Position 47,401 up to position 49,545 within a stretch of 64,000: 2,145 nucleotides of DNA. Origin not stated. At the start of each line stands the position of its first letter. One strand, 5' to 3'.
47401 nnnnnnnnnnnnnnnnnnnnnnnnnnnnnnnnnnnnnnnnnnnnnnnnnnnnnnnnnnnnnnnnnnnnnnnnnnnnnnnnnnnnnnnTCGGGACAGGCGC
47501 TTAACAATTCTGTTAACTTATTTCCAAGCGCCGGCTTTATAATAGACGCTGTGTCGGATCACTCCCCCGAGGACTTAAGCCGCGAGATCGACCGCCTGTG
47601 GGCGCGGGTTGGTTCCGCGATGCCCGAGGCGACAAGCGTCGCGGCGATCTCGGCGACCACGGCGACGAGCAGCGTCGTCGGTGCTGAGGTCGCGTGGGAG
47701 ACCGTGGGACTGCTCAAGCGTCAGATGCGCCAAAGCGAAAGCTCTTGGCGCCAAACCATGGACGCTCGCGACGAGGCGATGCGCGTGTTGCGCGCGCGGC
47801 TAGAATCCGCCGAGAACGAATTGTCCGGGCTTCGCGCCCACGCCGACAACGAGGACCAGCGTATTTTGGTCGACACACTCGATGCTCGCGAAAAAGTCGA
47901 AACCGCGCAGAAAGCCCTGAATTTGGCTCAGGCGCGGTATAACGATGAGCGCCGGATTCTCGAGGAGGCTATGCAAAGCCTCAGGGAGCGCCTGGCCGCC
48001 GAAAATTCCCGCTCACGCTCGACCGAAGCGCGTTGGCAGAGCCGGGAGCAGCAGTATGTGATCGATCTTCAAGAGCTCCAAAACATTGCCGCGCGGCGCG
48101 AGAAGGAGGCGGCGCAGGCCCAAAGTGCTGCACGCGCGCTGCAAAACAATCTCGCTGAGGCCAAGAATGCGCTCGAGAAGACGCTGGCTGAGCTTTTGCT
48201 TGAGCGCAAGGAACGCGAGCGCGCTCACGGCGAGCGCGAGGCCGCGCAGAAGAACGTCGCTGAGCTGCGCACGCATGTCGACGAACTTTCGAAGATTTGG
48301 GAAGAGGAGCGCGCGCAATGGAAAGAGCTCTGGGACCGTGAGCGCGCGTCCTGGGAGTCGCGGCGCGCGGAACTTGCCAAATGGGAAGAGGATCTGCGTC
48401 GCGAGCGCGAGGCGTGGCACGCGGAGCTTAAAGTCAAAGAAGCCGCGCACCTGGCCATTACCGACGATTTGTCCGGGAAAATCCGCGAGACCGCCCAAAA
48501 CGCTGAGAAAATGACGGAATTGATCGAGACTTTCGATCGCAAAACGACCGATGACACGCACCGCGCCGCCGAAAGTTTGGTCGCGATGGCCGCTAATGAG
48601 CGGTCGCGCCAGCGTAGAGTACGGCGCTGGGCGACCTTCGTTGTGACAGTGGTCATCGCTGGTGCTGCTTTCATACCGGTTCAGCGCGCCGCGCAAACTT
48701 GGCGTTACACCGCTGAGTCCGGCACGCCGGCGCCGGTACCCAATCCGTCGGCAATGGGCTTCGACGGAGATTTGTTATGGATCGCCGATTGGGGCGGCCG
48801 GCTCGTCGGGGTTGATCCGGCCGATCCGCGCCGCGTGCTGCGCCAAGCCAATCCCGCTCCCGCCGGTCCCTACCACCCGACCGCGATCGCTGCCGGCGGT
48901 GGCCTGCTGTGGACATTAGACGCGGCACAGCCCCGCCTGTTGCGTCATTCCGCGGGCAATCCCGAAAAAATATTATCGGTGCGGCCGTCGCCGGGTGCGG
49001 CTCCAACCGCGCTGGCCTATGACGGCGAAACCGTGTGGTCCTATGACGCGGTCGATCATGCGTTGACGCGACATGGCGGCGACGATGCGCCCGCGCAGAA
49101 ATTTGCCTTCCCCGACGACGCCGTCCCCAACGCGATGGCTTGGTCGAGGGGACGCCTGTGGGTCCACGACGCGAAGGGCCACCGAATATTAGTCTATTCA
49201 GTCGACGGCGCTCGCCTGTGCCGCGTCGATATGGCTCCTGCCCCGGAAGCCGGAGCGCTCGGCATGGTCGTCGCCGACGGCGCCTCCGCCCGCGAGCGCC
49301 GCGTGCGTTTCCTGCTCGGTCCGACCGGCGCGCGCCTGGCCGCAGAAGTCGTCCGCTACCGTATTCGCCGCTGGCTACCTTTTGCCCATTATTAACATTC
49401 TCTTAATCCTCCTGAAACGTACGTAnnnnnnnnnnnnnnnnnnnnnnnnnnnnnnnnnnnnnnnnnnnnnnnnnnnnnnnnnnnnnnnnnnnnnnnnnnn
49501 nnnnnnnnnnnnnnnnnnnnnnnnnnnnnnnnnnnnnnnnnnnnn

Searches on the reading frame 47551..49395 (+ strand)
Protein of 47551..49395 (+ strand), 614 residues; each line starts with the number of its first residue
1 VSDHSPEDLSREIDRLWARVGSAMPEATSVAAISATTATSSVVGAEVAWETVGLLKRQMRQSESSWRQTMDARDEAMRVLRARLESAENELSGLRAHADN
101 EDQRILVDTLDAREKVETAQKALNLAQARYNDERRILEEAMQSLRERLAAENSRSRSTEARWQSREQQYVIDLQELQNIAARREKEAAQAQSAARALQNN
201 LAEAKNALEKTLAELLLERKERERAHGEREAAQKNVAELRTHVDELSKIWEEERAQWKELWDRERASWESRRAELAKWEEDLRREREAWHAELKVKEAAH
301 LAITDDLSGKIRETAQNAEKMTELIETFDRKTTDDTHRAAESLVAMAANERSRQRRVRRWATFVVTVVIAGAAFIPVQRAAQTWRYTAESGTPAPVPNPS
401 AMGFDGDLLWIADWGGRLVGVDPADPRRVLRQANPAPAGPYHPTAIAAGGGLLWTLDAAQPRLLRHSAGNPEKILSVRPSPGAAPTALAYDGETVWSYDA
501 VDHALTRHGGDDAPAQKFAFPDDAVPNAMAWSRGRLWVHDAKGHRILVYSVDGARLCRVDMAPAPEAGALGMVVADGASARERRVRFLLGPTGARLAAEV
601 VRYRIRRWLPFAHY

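Call 7: search_protein_families(library=pfam, proteins=[window:47551-49395:+], max_evalue=0.001)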
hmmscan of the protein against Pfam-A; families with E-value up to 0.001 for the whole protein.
window:47551-49395:+ (614 aa): 0 families

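Call 31: search_protein_families(library=ncbifam, proteins=[window:47551-49395:+], max_evalue=0.01)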
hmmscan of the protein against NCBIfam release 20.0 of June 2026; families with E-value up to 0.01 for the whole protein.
window:47551-49395:+ (614 aa): 1 family
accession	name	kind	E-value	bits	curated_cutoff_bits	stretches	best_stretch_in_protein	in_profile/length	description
TIGR02168.1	SMC_prok_B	equivalog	0.00079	17.3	567.35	1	62-344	212-963/1181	chromosome segregation protein SMC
